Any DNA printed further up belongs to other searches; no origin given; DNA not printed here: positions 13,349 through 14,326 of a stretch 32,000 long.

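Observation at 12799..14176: HEPN-motif protein coupled to a 2TM protein: candidate abortive-infection/toxin module at the island edge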

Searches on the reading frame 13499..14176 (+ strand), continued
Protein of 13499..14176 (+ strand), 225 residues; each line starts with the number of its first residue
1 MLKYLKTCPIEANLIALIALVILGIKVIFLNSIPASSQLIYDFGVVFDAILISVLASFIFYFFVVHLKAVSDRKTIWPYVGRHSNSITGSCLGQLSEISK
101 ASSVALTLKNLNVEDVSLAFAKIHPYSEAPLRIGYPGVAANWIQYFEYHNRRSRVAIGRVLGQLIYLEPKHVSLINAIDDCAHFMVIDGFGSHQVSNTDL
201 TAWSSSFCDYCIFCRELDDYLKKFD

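Call 76: search_protein_families(library=pfam, proteins=[L102:1649-2185:+, L105:1-423:+, L088:61-585:+, L089:24-737:+, L094:300-1013:+, L107:5368-5964:+, L114:5072-5950:+, L090:2820-3827:+, L106:51-1055:+, L110:1729-2154:+], max_evalue=0.1)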
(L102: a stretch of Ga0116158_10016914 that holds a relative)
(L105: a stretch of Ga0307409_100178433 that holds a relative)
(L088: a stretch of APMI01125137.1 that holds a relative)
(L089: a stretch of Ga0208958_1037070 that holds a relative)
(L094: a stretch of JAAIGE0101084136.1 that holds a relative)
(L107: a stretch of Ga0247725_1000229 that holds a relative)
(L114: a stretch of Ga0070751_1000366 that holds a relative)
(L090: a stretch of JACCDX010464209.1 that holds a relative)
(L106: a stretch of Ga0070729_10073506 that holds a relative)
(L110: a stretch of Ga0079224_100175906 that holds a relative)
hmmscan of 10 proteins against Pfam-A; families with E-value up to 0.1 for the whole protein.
L102:1649-2185:+ (178 aa): 0 families

L105:1-423:+ (140 aa): 3 families
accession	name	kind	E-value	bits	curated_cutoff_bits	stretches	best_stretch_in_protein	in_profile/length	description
PF13643.11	DUF4145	-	0.00052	20.5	23.1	1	41-129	2-85/88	Domain of unknown function (DUF4145)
PF18731.6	HEPN_Swt1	-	0.0047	17.6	27.5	1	96-136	74-112/115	Swt1-like HEPN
PF18735.6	HEPN_RiboL-PSP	-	0.0056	17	28.4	1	94-136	143-183/191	RiboL-PSP-HEPN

L088:61-585:+ (174 aa): 0 families

L089:24-737:+ (237 aa): 3 families
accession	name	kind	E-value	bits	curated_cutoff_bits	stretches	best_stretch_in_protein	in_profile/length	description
PF00814.31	TsaD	-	1.5e-60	205.6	24.8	1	2-202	85-263/264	tRNA N6-adenosine threonylcarbamoyltransferase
PF22521.2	HypF_C_2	-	3e-08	34.2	27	1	124-198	162-236/241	Carbamoyltransferase, Kae1-like Domain, second subdomain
PF02543.21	Carbam_trans_N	-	1.9e-05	24.7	24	1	66-180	208-325/346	Carbamoyltransferase N-terminus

L094:300-1013:+ (237 aa): 2 families
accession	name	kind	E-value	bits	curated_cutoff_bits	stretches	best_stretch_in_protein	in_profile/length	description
PF00684.25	DnaJ_CXXCXGXG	-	0.048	14.4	32.7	1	163-188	1-28/65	DnaJ central domain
PF02008.25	zf-CXXC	-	0.071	13.6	26.5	0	161-183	7-29/48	CXXC zinc finger domain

L107:5368-5964:+ (198 aa): 0 families

L114:5072-5950:+ (292 aa): 4 families
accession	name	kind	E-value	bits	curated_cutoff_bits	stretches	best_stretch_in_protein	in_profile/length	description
PF01844.29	HNH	-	4.9e-13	49.4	21.4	1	216-266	1-47/47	HNH endonuclease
PF14279.12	HNH_5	-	1.7e-10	41.1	27.5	1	216-266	1-46/56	HNH endonuclease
PF13395.12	HNH_4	-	3.2e-06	27.5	22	1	226-266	12-51/54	HNH endonuclease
PF02945.21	Endonuclease_7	-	0.011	16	23.6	1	202-268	12-68/82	Recombination endonuclease VII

L090:2820-3827:+ (335 aa): 1 family
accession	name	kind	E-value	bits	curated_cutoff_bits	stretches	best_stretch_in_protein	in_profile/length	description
PF12677.13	DUF3797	-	0.027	14.8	25.1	0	66-88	7-28/48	Domain of unknown function (DUF3797)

L106:51-1055:+ (334 aa): 20 families
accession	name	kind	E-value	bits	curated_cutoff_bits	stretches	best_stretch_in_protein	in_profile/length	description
PF13847.12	Methyltransf_31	-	5.6e-18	65.5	27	1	134-258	2-129/145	Methyltransferase domain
PF13649.12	Methyltransf_25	-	5.7e-18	65.8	27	1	140-232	2-97/97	Methyltransferase domain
PF08241.18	Methyltransf_11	-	4.8e-15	56.4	21.2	1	140-234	1-93/95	Methyltransferase domain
PF08242.18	Methyltransf_12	-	6.6e-12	46.5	30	1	140-233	1-97/98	Methyltransferase domain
PF13489.12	Methyltransf_23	-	5.1e-09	36.5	27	1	128-234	14-114/164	Methyltransferase domain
PF05175.20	MTS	-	6.5e-09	36.1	23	1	126-261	22-160/170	Methyltransferase small domain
PF02353.26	CMAS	-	5.1e-06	26.4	27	1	121-246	48-171/273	Mycolic acid cyclopropane synthetase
PF05401.17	NodS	-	1.3e-05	25.6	24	1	135-213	43-118/201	Nodulation protein S (NodS)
PF00891.24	Methyltransf_2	-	2.3e-05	24.3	22.3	1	111-234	36-162/210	O-methyltransferase domain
PF01795.25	Methyltransf_5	-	2.7e-05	24.2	27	1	125-214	10-99/309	MraW methylase family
PF01209.24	Ubie_methyltran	-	6.9e-05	22.7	20.1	1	132-236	44-151/233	ubiE/COQ5 methyltransferase family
PF01728.25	FtsJ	-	0.00029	21.2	24.1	1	124-199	9-82/181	FtsJ-like methyltransferase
PF06325.19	PrmA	-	0.00051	20.1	22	1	131-179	158-205/296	Ribosomal protein L11 methyltransferase (PrmA)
PF01135.25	PCMT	-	0.00077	19.7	20.3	1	126-194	64-135/210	Protein-L-isoaspartate(D-aspartate) O-methyltransferase (PCMT)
PF24675.1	NpmA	-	0.0013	18.5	60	0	134-182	22-71/214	16S rRNA (adenine(1408)-N(1))-methyltransferase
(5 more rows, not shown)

L110:1729-2154:+ (141 aa): 6 families
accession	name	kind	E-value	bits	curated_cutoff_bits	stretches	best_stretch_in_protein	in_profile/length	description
PF07690.21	MFS_1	-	0.00092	18.7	33.4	1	4-107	160-254/347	Major Facilitator Superfamily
PF01284.28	MARVEL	-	0.011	16.2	32.8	1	56-118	47-101/135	Membrane-associating domain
PF07047.17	OPA3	-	0.011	16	25.7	0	3-39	80-119/121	Optic atrophy 3 protein (OPA3)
PF09784.14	L31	-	0.052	14.4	22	0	11-43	7-39/102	Mitochondrial ribosomal protein L31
PF24073.1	DUF7365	-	0.064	13.8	27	0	7-47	13-58/101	Coiled-coil region of unknown function (DUF7365)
PF13572.11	DUF4134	-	0.073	13.8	26.5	0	43-74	60-91/93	Domain of unknown function (DUF4134)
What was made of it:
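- L105 position -1: DUF4145 5e-4, HEPN_Swt1 and RiboL-PSP, all below threshold (call 76).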

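Call 80: search_protein_families(library=pfam, proteins=[L102:2999-3286:+, L115:195-1877:+, L012:3663-4811:+, L009:7962-8624:+], max_evalue=0.01)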
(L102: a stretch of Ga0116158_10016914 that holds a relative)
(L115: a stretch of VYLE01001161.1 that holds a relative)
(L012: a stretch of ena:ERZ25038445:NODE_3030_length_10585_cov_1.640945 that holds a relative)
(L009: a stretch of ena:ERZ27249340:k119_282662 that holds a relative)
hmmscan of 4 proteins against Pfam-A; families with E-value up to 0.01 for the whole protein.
L102:2999-3286:+ (95 aa): 1 family
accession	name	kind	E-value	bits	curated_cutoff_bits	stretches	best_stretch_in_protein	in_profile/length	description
PF11148.14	DUF2922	-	0.0046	17.3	25.5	1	59-93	1-35/69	Protein of unknown function (DUF2922)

L115:195-1877:+ (560 aa): 0 families

L012:3663-4811:+ (382 aa): 2 families
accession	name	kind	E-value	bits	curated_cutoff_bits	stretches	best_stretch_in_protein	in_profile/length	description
PF14311.12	DUF4379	-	2.7e-07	31.1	24.5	1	225-262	17-54/56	Probable Treble clef zinc finger domain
PF05265.19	DUF723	-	2.4e-05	24.6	20.9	0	87-126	19-60/60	Protein of unknown function (DUF723)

L009:7962-8624:+ (220 aa): 2 families
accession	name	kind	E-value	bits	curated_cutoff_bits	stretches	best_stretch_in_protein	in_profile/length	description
PF09851.14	SHOCT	-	3e-07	30.4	27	1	191-217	2-28/28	Short C-terminal domain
PF05120.17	GvpG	-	0.0039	17.8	30.6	1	184-220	29-65/67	Gas vesicle protein G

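Call 84: search_solved_structures(query=A4, max_evalue=10, show_alignments=2)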
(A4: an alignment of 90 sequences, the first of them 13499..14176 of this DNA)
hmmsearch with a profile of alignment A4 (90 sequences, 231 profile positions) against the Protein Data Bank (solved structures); distinct sequences matched with E-value up to 10: 1.
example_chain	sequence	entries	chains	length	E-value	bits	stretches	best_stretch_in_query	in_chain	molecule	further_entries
8put_E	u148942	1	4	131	0.83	12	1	78-128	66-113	Translation initiation factor 5A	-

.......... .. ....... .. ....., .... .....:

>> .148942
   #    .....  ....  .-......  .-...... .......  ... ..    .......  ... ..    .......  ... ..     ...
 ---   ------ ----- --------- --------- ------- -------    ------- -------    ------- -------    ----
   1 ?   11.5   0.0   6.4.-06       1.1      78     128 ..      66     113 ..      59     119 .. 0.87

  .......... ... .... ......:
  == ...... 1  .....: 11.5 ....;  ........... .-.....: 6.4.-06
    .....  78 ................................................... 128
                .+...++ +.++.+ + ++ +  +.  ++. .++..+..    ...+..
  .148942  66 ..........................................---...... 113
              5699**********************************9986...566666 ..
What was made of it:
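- Tried and rejected: The same was true for B (call 84).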

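Call 87: fold_search(model_id=the predicted structure, library=viral)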
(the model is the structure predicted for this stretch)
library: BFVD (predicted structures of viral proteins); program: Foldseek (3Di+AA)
matches with E <= 10: 189; with E <= 0.001: 1
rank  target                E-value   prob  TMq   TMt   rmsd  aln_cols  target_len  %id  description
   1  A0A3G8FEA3            5.2e-04  1.00  0.50  0.45   8.4       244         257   15  (no name in the UniProt tables at hand)
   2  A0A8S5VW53            2.7e-03  1.00  0.53  0.44   9.1       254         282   11  (no name in the UniProt tables at hand)
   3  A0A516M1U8            1.3e-02  1.00  0.37  0.41   8.4       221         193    9  (no name in the UniProt tables at hand)
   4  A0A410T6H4            4.9e-01  0.11  0.17  0.14  16.5       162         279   11  (no name in the UniProt tables at hand)
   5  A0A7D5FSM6            5.5e-01  0.66  0.29  0.47   8.4       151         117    7  (no name in the UniProt tables at hand)
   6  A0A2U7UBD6            7.1e-01  0.51  0.31  0.27   8.1       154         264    9  Uncharacterized protein [Pandoravirus neocaledonia]
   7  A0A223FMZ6            7.8e-01  0.21  0.25  0.21  13.9       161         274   12  Protein OPG166 [Murmansk poxvirus]
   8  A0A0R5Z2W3            7.8e-01  0.10  0.19  0.06  21.1       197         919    8  Tegument protein U30 [phocid gammaherpesvirus 3]
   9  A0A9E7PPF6            8.7e-01  0.35  0.30  0.16   8.6       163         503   10  Uncharacterized protein [Largemouth bass virus]
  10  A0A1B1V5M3            8.7e-01  0.13  0.22  0.13  15.8       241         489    9  Uncharacterized protein (Fragment) [Malacosoma sp. alphabaculovirus]
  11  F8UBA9                9.6e-01  0.08  0.18  0.17  19.8       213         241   10  (no name in the UniProt tables at hand)
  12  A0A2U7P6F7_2          1.0e+00  0.18  0.23  0.06  22.6       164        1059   10  (no name in the UniProt tables at hand)
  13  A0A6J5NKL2            1.1e+00  0.38  0.28  0.17   9.2       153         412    9  Uncharacterized protein [uncultured Caudovirales phage]
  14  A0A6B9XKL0            1.1e+00  0.30  0.24  0.33   9.6       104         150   14  (no name in the UniProt tables at hand)
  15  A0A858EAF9            1.2e+00  0.11  0.21  0.25  14.4       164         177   15  (no name in the UniProt tables at hand)
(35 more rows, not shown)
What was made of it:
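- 13499..14176 (+): Protein B: 225 aa with two N-terminal TM helices, a long stalk helix and a helical domain carrying a beta-hairpin. The domain is predicted cytoplasmic by the positive-inside rule. B belongs to a large unannotated family. Three unnamed viral proteins share the fold (call 87).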

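Call 94: search_dna_similar(query=window:13499-14176:+, collection=plasmids, mode=protein, max_evalue=0.001, max_rows=40)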
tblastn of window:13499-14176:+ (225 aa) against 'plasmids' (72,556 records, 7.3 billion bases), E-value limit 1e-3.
No match.

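Call 95: search_dna_similar(query=window:13499-14176:+, collection=phages, mode=protein, max_evalue=0.001, max_rows=30)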
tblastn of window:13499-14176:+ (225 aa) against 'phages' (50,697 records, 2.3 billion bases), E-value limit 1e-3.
Records with a match: 1; places in all: 1; records where one place covers at least 80% of the query: 0.
Best place of each record, by identity: <60% 1.
By first word of the organism name: uncultured 1.
By host as written in the record: - 1.
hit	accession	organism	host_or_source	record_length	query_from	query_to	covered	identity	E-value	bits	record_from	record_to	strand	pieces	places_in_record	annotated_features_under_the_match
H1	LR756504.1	uncultured phage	metagenomic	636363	44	221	79%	26.0%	1e-5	51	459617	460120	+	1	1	record has no annotation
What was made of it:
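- Tried and rejected: tblastn of B against plasmid and phage collections gave no plasmid hit and one weak hit in an uncultured phage (calls 94-95).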

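Call 96: find_encoding_contigs(protein=P0139, flank=4000, max_places=4)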
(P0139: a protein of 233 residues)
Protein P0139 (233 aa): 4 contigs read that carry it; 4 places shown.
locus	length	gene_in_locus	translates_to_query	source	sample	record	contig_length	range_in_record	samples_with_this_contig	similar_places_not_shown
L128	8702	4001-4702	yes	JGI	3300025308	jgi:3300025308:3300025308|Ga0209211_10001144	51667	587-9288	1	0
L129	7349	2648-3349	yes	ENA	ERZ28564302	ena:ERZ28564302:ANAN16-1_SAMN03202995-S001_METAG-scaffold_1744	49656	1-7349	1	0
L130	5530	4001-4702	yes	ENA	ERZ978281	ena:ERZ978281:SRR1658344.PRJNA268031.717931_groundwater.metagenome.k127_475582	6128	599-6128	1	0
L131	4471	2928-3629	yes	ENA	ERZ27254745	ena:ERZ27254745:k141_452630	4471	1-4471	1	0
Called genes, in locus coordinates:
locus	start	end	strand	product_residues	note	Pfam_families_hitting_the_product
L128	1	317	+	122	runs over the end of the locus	-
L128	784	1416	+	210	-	-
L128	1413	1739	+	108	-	PF04269:DUF440 (weak)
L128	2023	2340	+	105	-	-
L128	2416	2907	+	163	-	-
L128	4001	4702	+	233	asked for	-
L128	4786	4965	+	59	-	-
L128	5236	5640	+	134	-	PF12568:PanZ (weak), PF00583:Acetyltransf_1, PF13673:Acetyltransf_10, PF13508:Acetyltransf_7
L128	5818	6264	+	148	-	PF08327:AHSA1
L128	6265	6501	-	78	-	PF13192:Thioredoxin_3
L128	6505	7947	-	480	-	PF03773:ArsP_1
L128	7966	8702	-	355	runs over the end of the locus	PF01758:SBF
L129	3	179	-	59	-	?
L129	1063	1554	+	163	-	-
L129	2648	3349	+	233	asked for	-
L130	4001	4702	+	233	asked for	-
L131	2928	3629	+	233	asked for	-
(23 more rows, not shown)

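Call 100: search_solved_structures(query=L102:1649-2185:+, max_evalue=10, show_alignments=2)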
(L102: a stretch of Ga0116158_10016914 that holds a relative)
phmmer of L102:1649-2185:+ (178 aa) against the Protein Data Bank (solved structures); distinct sequences matched with E-value up to 10: 1.
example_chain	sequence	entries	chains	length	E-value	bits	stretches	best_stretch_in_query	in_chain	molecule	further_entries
8pjx_A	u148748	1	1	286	0.018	18.4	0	133-166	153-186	SAKe6FR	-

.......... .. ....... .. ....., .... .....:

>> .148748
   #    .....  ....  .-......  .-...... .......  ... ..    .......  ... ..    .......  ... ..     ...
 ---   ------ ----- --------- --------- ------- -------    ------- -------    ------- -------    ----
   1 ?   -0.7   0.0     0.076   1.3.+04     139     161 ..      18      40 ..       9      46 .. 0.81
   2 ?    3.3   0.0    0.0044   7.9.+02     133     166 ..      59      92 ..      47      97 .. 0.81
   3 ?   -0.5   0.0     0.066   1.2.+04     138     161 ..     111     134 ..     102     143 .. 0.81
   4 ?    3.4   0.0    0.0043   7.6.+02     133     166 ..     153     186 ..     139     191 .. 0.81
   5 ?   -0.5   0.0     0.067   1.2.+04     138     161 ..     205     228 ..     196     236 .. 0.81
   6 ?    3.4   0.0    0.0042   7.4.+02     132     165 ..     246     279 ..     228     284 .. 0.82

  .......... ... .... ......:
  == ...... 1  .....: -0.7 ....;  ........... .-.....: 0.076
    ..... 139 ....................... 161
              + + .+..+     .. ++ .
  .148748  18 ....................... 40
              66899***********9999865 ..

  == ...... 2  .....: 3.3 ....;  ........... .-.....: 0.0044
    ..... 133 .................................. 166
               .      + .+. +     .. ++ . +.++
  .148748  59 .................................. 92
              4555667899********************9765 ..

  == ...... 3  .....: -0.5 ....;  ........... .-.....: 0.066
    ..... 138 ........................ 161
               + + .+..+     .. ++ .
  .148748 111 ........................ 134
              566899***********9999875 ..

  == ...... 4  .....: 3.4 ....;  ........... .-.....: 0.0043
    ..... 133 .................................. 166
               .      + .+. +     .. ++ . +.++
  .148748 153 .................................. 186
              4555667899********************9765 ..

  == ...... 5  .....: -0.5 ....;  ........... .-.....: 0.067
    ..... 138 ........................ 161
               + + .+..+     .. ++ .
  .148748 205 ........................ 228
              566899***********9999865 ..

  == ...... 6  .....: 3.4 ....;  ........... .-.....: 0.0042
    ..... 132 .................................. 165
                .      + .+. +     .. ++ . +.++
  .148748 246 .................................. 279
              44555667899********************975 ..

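Call 101: search_solved_structures(query=L105:1-423:+, max_evalue=10, show_alignments=2)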
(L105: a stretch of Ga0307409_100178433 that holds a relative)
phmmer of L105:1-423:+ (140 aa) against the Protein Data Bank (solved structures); distinct sequences matched with E-value up to 10: 1.
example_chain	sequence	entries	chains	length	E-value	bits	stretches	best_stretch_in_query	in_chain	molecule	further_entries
1uf2_P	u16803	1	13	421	1.3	12.5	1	16-62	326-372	Outer capsid protein P8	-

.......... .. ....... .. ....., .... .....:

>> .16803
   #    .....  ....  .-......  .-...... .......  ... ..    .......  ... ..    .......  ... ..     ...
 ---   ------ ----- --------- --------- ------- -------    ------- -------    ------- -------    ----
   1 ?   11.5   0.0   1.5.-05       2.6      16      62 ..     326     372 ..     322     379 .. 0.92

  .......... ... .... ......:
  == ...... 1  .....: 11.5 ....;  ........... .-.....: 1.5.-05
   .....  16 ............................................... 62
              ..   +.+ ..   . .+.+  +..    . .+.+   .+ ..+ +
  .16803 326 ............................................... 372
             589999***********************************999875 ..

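Call 110: find_encoding_contigs(protein=P0188, flank=3500, max_places=6)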
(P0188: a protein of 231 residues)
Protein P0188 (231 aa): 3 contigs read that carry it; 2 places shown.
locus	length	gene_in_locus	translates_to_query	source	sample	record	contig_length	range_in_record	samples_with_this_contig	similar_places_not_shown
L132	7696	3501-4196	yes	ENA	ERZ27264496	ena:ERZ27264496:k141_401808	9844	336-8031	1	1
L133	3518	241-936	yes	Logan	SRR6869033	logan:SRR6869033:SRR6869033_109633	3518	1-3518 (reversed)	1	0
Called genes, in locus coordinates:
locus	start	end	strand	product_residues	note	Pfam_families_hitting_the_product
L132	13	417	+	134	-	-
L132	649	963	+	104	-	-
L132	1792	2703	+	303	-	-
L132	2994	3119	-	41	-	-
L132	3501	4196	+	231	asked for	-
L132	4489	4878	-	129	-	PF07366:SnoaL, PF14534:DUF4440, PF12680:SnoaL_2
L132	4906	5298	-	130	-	-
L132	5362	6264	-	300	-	-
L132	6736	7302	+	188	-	PF00857:Isochorismatase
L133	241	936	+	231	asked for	-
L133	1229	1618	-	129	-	PF07366:SnoaL, PF14534:DUF4440, PF12680:SnoaL_2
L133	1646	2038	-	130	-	-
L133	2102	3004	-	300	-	-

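Call 111: find_encoding_contigs(protein=P0249, flank=3500, max_places=6)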
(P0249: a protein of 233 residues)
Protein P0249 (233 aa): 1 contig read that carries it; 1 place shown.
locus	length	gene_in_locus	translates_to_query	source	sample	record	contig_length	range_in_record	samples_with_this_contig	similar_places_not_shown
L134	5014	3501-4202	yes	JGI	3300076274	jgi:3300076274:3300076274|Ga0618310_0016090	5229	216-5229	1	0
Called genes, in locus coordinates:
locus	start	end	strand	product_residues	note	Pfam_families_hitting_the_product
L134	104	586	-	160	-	-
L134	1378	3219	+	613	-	-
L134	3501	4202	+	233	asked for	-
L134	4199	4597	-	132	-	-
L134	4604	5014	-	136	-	?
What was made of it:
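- Several B homologues are clearly solitary (calls 96, 110, 111).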
